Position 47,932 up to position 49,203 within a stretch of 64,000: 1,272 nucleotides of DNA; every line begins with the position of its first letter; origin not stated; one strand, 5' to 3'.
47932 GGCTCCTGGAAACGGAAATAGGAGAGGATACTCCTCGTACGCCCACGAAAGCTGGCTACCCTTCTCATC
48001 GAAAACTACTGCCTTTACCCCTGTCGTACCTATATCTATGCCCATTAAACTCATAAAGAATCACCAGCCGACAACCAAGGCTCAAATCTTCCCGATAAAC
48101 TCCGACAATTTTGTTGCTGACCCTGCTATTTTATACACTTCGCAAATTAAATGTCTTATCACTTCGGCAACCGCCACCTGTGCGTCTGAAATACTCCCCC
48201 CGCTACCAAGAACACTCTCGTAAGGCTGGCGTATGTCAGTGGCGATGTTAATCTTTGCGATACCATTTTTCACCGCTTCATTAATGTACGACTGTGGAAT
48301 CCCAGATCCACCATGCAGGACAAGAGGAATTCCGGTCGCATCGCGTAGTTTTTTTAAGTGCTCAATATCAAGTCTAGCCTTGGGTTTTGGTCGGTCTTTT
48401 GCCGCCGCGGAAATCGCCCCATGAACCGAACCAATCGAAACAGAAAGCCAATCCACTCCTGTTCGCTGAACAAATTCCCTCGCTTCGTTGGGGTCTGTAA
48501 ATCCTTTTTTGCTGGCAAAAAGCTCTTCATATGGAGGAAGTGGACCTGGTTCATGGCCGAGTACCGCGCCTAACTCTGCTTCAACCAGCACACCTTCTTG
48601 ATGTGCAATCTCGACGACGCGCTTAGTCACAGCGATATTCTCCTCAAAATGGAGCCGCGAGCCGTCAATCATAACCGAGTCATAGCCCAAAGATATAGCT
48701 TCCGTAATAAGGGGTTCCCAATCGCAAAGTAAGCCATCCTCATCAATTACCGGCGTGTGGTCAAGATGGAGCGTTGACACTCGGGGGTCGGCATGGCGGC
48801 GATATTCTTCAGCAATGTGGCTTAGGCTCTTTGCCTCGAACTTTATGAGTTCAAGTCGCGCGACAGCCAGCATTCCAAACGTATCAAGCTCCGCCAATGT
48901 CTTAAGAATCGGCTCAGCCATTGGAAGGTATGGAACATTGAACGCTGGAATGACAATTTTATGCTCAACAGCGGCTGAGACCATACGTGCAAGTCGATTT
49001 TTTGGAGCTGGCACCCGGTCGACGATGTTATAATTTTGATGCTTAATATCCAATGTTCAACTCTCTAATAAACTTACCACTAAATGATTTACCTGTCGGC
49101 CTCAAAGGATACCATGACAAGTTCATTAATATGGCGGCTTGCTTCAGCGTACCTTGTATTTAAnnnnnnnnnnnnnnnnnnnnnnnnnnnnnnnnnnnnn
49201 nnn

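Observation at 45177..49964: Sugar operon resembling the oxidative 3-keto-glycoside route (DUF1080 + xylose-isomerase-like TIM barrel), with the dehydrogenase encoded elsewhere as a fusion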

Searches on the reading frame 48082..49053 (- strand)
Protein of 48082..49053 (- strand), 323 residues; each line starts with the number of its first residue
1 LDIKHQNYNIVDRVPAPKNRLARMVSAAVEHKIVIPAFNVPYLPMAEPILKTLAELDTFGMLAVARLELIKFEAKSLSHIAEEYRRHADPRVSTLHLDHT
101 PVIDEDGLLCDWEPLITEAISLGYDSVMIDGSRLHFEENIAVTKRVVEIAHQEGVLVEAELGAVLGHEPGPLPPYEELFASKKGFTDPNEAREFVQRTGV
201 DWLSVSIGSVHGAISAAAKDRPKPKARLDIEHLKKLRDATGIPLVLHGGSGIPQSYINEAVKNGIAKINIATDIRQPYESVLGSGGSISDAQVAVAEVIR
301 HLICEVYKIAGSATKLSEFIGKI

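Call 3: search_protein_families(library=pfam, proteins=[window:48082-49053:-], max_evalue=0.01)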
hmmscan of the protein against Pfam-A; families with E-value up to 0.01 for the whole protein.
window:48082-49053:- (323 aa): 1 family
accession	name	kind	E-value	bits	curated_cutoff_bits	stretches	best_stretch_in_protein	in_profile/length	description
PF01116.26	F_bP_aldolase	-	3.2e-65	220.9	25.5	1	20-282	2-241/277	Fructose-bisphosphate aldolase class-II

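Call 5: search_protein_families(library=ncbifam, proteins=[window:48082-49053:-], max_evalue=0.01)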
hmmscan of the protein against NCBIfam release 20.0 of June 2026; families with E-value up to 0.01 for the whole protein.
window:48082-49053:- (323 aa): 20 families
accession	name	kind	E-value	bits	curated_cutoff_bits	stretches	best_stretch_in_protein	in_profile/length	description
TIGR01859.1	fruc_bis_ald_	equivalog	5.4e-52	177.2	343.05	1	23-277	6-236/282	class II fructose-1,6-bisphosphate aldolase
NF005943.0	PRK07998.1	equivalog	4.4e-50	170.8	364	1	24-302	9-260/283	class II aldolase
NF009374.0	PRK12737.1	subfamily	5.1e-50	170.1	383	1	23-281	8-242/284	tagatose-bisphosphate aldolase subunit GatY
TIGR00167.1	cbbA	subfamily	3.9e-49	167.6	215.6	1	22-276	7-243/290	ketose-bisphosphate aldolase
NF006042.0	PRK08185.1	subfamily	4.8e-49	167.2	405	1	23-278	7-239/287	hypothetical protein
NF006626.0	PRK09195.1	subfamily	1.2e-47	162.4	384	1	23-281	8-242/284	tagatose-bisphosphate aldolase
TIGR01858.1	tag_bisphos_ald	equivalog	2e-44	151.8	443.55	1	24-280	7-239/282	tagatose bisphosphate family class II aldolase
NF009497.0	PRK12857.1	equivalog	3e-44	151.4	423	1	23-278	8-239/284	class II fructose-1,6-bisphosphate aldolase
NF005284.0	PRK06801.1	equivalog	7.4e-44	150.2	406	1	21-276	6-238/286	ketose 1,6-bisphosphate aldolase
NF005288.0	PRK06806.1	equivalog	2.6e-39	135.1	396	1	23-273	8-232/281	class II fructose-bisphosphate aldolase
NF005481.0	PRK07084.1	equivalog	4.3e-38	131.3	511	1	23-302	17-285/324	class II fructose-bisphosphate aldolase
NF006376.0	PRK08610.1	equivalog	4.4e-37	128.3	527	1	116-273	93-235/286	class II fructose-bisphosphate aldolase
NF005823.0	PRK07709.1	equivalog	9.1e-36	124.1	545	1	116-274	93-236/285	class II fructose-bisphosphate aldolase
NF005590.0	PRK07315.1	equivalog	3.2e-34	118.6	443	1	117-275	93-236/293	class II fructose-bisphosphate aldolase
NF041368.1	Fbpase2_Halo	equivalog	5.3e-32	111.1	500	1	96-274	90-255/333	class II fructose-bisphosphate aldolase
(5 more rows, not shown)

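Call 13: search_solved_structures(query=window:48082-49053:-, max_evalue=1e-10)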
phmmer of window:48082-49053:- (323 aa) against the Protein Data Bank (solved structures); distinct sequences matched with E-value up to 1e-10: 22.
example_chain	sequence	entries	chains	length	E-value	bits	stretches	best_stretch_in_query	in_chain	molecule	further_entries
3gak_A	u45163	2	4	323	4.5e-32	114.9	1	20-281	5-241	Fructose-bisphosphate aldolase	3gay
4to8_A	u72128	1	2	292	1.9e-31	112.9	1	117-274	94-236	Fructose-1,6-bisphosphate aldolase, class II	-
2isv_A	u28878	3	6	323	3.1e-31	112.2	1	20-281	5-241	Putative fructose-1,6-bisphosphate aldolase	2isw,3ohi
3gb6_A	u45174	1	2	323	5.6e-31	111.3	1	20-281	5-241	Fructose-bisphosphate aldolase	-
7ncc_A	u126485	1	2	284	6.8e-31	111.1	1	95-275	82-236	Putative class II fructose-1,6-bisphosphate aldolase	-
7nc7_A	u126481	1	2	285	2.9e-30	109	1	117-273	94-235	Fructose-bisphosphate aldolase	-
3q94_A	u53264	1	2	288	3.5e-30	108.7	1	23-275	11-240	Fructose-bisphosphate aldolase, class II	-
6ofu_A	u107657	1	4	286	1.6e-29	106.6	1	115-277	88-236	YdjI aldolase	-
5ucs_A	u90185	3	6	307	9.2e-29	104.1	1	117-255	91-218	Fructose-bisphosphate aldolase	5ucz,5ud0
3c4u_A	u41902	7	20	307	1e-28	103.9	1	117-255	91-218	Fructose-bisphosphate aldolase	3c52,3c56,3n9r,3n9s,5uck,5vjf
1gvf_A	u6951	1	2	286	1.3e-28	103.5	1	32-278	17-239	TAGATOSE-BISPHOSPHATE ALDOLASE AGAY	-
5ucn_A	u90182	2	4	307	5.1e-28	101.6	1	117-255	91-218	Fructose-bisphosphate aldolase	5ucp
8q58_A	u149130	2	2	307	1.2e-27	100.4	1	23-280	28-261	Ketose-bisphosphate aldolase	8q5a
8q57_A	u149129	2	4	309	1.2e-27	100.4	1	29-282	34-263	Tagatose-1,6-bisphosphate aldolase kbaY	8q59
5ud1_A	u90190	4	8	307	1.3e-27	100.3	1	117-255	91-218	Fructose-bisphosphate aldolase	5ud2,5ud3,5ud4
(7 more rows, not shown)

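Call 26: find_homologous_proteins(query=window:48082-49053:-)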
Query window:48082-49053:- (323 aa): 7960 proteins with E <= 0.001 among 8000 candidates; the best 120 are listed.
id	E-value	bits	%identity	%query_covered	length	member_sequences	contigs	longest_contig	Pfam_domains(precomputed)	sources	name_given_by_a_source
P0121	1.3e-209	713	100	100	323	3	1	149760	PF01116.27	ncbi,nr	ncbi:MAG: class II fructose-bisphosphate aldolase [Armatimonadetes bacterium]|nr:class II fructose-b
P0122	8.0e-173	592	84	100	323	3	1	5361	PF01116.27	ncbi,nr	ncbi:MAG: class II fructose-bisphosphate aldolase [Armatimonadota bacterium]|nr:class II fructose-bi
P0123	4.8e-140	484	72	94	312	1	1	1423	PF01116.27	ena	-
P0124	2.6e-139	482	71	92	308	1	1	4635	PF01116.27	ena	-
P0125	1.0e-135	470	70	92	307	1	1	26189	PF01116.27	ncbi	-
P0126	5.6e-134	465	71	92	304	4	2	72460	PF01116.27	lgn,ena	-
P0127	5.7e-134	464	69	93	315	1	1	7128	PF01116.27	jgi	jgi:ketose-bisphosphate aldolase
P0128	1.1e-133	464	66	94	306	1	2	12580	PF01116.27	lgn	-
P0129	1.1e-133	464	70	92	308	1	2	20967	PF01116.27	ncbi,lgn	-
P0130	1.2e-133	463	68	98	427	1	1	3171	PF01116.27,PF13466.13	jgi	-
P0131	2.8e-133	462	70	93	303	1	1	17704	PF01116.27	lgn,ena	-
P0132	4.3e-133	462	70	93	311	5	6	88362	PF01116.27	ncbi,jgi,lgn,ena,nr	ncbi:MAG TPA: class II fructose-bisphosphate aldolase [Armatimonadota bacterium]|jgi:ketose-bisphosp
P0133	4.6e-132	458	69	92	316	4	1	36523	PF01116.27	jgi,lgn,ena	-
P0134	6.0e-132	458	69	94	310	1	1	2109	PF01116.27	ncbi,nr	ncbi:MAG: class II fructose-bisphosphate aldolase [Armatimonadota bacterium]|nr:class II fructose-bi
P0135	3.9e-131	455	70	90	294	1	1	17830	PF01116.27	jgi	jgi:ketose-bisphosphate aldolase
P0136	8.8e-130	451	69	92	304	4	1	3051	PF01116.27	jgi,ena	-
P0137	1.1e-129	450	68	93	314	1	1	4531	PF01116.27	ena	-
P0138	2.3e-129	449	68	92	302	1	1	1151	PF01116.27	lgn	-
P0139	3.9e-129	449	65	97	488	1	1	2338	PF13673.14,PF01116.27,PF13508.14,PF00583.32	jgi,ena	-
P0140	5.2e-129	448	70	91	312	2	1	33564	PF01116.27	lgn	-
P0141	8.7e-129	447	67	95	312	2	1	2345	PF01116.27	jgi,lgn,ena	-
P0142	1.7e-128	447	66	94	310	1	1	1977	PF01116.27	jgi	jgi:ketose-bisphosphate aldolase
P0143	3.8e-128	445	67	93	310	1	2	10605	PF01116.27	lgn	-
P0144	1.1e-127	444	67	94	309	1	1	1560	PF01116.27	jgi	jgi:ketose-bisphosphate aldolase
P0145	1.2e-127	444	65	93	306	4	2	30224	PF01116.27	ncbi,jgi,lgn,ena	-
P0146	1.3e-127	444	68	90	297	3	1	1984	PF01116.27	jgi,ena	-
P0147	1.4e-127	444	65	93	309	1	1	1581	PF01116.27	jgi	-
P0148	1.5e-127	443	66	93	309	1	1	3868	PF01116.27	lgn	-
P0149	2.0e-127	443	66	93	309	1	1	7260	PF01116.27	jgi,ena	-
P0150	2.1e-127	443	69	89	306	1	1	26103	PF01116.27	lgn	-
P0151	2.2e-127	443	67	93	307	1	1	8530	PF01116.27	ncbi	ncbi:MAG: class II fructose-bisphosphate aldolase [Armatimonadota bacterium]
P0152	3.1e-127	442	66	93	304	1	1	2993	PF01116.27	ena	-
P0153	5.0e-127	442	65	93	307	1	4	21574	PF01116.27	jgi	jgi:ketose-bisphosphate aldolase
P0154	6.8e-127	441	67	92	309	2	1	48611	PF01116.27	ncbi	ncbi:MAG: class II fructose-bisphosphate aldolase [Armatimonadota bacterium]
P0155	6.9e-127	441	67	93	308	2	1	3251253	PF01116.27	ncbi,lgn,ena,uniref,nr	ncbi:class II fructose-bisphosphate aldolase [uncultured Desulfobulbus sp.]|uniref:class II fructose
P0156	8.4e-127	441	63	94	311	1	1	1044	PF01116.27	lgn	-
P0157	8.4e-127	441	67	92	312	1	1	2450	PF01116.27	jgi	jgi:ketose-bisphosphate aldolase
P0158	8.5e-127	441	66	93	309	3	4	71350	PF01116.27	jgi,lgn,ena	jgi:ketose-bisphosphate aldolase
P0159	1.2e-126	440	67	90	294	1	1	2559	PF01116.27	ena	-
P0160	2.1e-126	440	67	90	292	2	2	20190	PF01116.27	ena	-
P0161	2.2e-126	440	66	93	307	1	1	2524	PF01116.27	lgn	-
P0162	2.9e-126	439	65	93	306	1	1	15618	PF01116.27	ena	-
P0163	4.4e-126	439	67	93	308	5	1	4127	PF01116.27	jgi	jgi:ketose-bisphosphate aldolase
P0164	5.0e-126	438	65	94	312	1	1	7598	PF01116.27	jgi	jgi:ketose-bisphosphate aldolase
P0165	6.4e-126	438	65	94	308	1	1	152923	PF01116.27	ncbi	ncbi:MAG: class II fructose-bisphosphate aldolase [Armatimonadota bacterium]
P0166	1.9e-125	437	65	88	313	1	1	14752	PF01116.27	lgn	-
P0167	2.1e-125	436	66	93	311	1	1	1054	PF01116.27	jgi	jgi:ketose-bisphosphate aldolase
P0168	3.0e-125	436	63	94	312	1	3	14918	PF01116.27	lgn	-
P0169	3.2e-125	436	69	89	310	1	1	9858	PF01116.27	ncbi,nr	ncbi:MAG: class II fructose-bisphosphate aldolase [Armatimonadetes bacterium]|nr:class II fructose-b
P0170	4.0e-125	435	62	94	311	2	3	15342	PF01116.27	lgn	-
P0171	4.2e-125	435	65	92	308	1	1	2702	PF01116.27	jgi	-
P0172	9.8e-125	434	64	96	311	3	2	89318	PF01116.27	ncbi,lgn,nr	ncbi:MAG: class II fructose-bisphosphate aldolase [Armatimonadetes bacterium]|nr:class II fructose-b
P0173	1.1e-124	434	68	90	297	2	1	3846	PF01116.27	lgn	-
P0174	1.1e-124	434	66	94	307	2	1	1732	PF01116.27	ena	-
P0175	1.2e-124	434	65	94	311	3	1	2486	PF01116.27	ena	-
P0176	1.5e-124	434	69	91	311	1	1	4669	PF01116.27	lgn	-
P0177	7.2e-124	431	66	94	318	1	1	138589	PF01116.27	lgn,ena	-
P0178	9.8e-124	431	66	93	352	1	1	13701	PF01116.27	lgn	-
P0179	1.1e-123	431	65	95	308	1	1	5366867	PF01116.27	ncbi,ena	-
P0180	2.0e-123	430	65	94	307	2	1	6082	PF01116.27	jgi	-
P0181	2.9e-123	429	65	93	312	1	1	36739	PF01116.27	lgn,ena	-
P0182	3.0e-123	429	67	91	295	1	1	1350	PF01116.27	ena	-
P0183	3.3e-123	429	64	92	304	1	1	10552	PF01116.27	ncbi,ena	-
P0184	7.6e-123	428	67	91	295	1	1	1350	PF01116.27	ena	-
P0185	1.4e-122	427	60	94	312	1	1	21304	PF01116.27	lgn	-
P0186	1.6e-122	427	64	94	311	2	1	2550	PF01116.27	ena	-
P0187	1.9e-122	427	65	93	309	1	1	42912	PF01116.27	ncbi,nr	ncbi:MAG: class II fructose-bisphosphate aldolase [Armatimonadota bacterium]|nr:class II fructose-bi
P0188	2.2e-122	426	64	92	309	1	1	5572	PF01116.27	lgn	-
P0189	2.5e-122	426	65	92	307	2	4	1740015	PF01116.27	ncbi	ncbi:MAG: class II fructose-bisphosphate aldolase [Armatimonadota bacterium]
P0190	3.1e-122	426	64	93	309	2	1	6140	PF01116.27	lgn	-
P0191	3.2e-122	426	66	94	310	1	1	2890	PF01116.27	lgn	-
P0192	3.4e-122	426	63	93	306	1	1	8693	PF01116.27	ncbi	-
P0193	4.2e-122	426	66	92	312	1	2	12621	PF01116.27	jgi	jgi:ketose-bisphosphate aldolase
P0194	1.3e-121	424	65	94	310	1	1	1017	PF01116.27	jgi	jgi:ketose-bisphosphate aldolase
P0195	1.5e-121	424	71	81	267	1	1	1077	PF01116.27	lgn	-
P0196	1.5e-121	424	63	94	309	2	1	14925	PF01116.27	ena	-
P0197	1.7e-121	423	66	92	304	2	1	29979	PF01116.27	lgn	-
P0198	1.9e-121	423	62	94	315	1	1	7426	PF01116.27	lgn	-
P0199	3.2e-121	423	63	94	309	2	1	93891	PF01116.27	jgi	jgi:ketose-bisphosphate aldolase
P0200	3.3e-121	423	65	93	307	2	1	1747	PF01116.27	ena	-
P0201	3.5e-121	423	65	92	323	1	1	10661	PF01116.27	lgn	-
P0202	4.1e-121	422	62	94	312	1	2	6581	PF01116.27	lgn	-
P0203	6.0e-121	422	65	92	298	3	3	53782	PF01116.27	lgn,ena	-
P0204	6.6e-121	422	67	92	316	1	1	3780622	PF01116.27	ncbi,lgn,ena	-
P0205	1.5e-120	420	65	92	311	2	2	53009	PF01116.27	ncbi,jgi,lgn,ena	-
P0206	3.8e-120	419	66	92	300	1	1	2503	PF01116.27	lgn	-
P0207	4.2e-120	419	66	91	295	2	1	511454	PF01116.27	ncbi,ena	-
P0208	4.7e-120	419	63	94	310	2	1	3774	PF01116.27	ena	-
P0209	5.2e-120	419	62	94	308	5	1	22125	PF01116.27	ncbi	-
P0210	7.5e-120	418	65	93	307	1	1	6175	PF01116.27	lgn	-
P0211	9.5e-120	418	61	93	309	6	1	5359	PF01116.27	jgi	jgi:ketose-bisphosphate aldolase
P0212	1.0e-119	418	61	95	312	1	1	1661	PF01116.27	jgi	jgi:ketose-bisphosphate aldolase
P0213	1.2e-119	417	61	94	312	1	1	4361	PF01116.27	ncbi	-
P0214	1.2e-119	417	62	94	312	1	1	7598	PF01116.27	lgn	-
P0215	1.3e-119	417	63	92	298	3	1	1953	PF01116.27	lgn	-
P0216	1.6e-119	417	65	91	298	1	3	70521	PF01116.27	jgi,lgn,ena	-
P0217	1.7e-119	417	68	89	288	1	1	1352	PF01116.27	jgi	jgi:ketose-bisphosphate aldolase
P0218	1.7e-119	417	64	93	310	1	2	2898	PF01116.27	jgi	jgi:ketose-bisphosphate aldolase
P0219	1.9e-119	417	63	93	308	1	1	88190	PF01116.27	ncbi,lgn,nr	ncbi:MAG: class II fructose-bisphosphate aldolase [Armatimonadota bacterium]|nr:class II fructose-bi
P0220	3.6e-119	416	67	88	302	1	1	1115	PF01116.27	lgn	-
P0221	4.1e-119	416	65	92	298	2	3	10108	PF01116.27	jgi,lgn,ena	-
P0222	7.0e-119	415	60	94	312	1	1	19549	PF01116.27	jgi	jgi:fructose/tagatose bisphosphate aldolase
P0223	8.6e-119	415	64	93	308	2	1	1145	PF01116.27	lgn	-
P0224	1.1e-118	414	64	92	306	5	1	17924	PF01116.27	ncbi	ncbi:MAG: class II fructose-bisphosphate aldolase [Armatimonadota bacterium]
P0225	3.2e-118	413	64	92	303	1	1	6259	PF01116.27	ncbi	-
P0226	3.6e-118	413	63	93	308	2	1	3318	PF01116.27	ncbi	-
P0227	5.0e-118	412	66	88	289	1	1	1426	PF05690.21,PF01116.27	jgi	jgi:ketose-bisphosphate aldolase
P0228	6.7e-118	412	65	91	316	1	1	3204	PF01116.27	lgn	-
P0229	6.8e-118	412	66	91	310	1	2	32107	PF01116.27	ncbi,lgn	-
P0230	5.6e-117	409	60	94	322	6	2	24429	PF01116.27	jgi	jgi:ketose-bisphosphate aldolase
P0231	1.0e-116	408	64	92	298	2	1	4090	PF01116.27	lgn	-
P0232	2.3e-116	407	64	92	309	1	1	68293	PF01116.27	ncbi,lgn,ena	-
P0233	2.9e-116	406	67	88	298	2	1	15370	PF01116.27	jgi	-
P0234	3.0e-116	406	64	90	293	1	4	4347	PF01116.27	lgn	-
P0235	6.8e-116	405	62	93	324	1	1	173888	PF01116.27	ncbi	-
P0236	3.6e-115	403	61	93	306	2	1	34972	PF01116.27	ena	-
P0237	4.4e-115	402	61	93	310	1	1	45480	PF01116.27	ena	-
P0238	4.7e-115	402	60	94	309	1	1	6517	PF01116.27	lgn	-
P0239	5.5e-115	402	61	92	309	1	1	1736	PF01116.27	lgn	-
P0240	1.1e-114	401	63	89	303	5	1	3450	PF01116.27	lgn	-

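Call 27: find_encoding_contigs(protein=P0189, flank=8000, max_places=2)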
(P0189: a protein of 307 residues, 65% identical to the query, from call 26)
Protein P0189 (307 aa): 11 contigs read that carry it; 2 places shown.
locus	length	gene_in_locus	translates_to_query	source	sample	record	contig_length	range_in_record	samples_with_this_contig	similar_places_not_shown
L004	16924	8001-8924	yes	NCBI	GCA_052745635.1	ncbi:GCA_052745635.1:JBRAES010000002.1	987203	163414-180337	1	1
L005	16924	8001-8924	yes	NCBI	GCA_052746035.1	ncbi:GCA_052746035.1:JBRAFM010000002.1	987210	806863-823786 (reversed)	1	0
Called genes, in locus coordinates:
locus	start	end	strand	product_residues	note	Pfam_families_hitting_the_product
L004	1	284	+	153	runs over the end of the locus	PF10604:Polyketide_cyc2, PF10698:DUF2505 (weak), PF03364:Polyketide_cyc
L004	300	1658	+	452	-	PF00890:FAD_binding_2 (weak), PF01134:GIDA (faint), PF01266:DAO (weak), PF01494:FAD_binding_3 (weak), PF01946:Thi4 (faint), PF03486:HI0933_like (weak), PF13450:NAD_binding_8 (weak), PF21688:FAD-depend_C, +4 more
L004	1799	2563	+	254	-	-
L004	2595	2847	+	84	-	-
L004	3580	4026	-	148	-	PF00515:TPR_1, PF07719:TPR_2 (weak), PF13181:TPR_8 (weak), PF13414:TPR_11, PF13432:TPR_16, PF13431:TPR_17 (weak), PF00515:TPR_1 (weak), PF13414:TPR_11, +8 more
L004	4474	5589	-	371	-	-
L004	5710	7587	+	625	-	PF00989:PAS, PF13188:PAS_8, PF08448:PAS_4, PF13426:PAS_9, PF01590:GAF, PF13185:GAF_2, PF13426:PAS_9, PF13581:HATPase_c_2, +4 more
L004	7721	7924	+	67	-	-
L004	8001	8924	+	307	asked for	PF01116:F_bP_aldolase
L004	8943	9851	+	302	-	PF01073:3Beta_HSD (faint), PF01370:Epimerase, PF05368:NmrA, PF13460:NAD_binding_10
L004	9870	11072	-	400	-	-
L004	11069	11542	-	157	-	-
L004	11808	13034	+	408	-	PF00083:Sugar_tr (weak), PF07690:MFS_1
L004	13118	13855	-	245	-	PF07963:N_methyl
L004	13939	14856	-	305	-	PF02424:ApbE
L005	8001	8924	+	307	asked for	PF01116:F_bP_aldolase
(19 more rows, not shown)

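Call 28: find_encoding_contigs(protein=P0155, flank=8000, max_places=2)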
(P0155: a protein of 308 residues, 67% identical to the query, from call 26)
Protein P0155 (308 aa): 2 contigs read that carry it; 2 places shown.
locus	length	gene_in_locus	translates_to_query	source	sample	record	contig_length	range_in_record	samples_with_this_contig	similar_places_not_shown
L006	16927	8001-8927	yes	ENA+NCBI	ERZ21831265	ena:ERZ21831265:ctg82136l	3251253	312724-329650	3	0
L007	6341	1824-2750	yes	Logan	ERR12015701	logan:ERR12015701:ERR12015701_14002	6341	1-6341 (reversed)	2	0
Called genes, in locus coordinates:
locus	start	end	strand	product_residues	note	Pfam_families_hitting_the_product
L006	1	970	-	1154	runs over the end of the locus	PF02463:SMC_N, PF13175:AAA_15 (weak), PF13476:AAA_23, PF13555:AAA_29, PF13558:SbcC_Walker_B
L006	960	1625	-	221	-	PF09661:DUF2398 (weak)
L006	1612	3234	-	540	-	PF09660:DUF2397 (weak)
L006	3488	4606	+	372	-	-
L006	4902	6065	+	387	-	PF07884:VKOR, PF13462:Thioredoxin_4, PF01323:DSBA (weak)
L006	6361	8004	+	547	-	-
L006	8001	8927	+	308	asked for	PF01116:F_bP_aldolase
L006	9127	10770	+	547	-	PF14307:Glyco_tran_WbsX, PF02018:CBM_4_9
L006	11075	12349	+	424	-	PF02952:Fucose_iso_C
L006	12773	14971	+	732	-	PF02449:Glyco_hydro_42, PF01373:Glyco_hydro_14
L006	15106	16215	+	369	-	PF00392:GntR, PF00532:Peripla_BP_1, PF13407:Peripla_BP_4, PF13377:Peripla_BP_3 (weak)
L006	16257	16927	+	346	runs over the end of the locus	PF01208:URO-D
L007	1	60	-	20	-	?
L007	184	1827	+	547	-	-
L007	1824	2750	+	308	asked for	PF01116:F_bP_aldolase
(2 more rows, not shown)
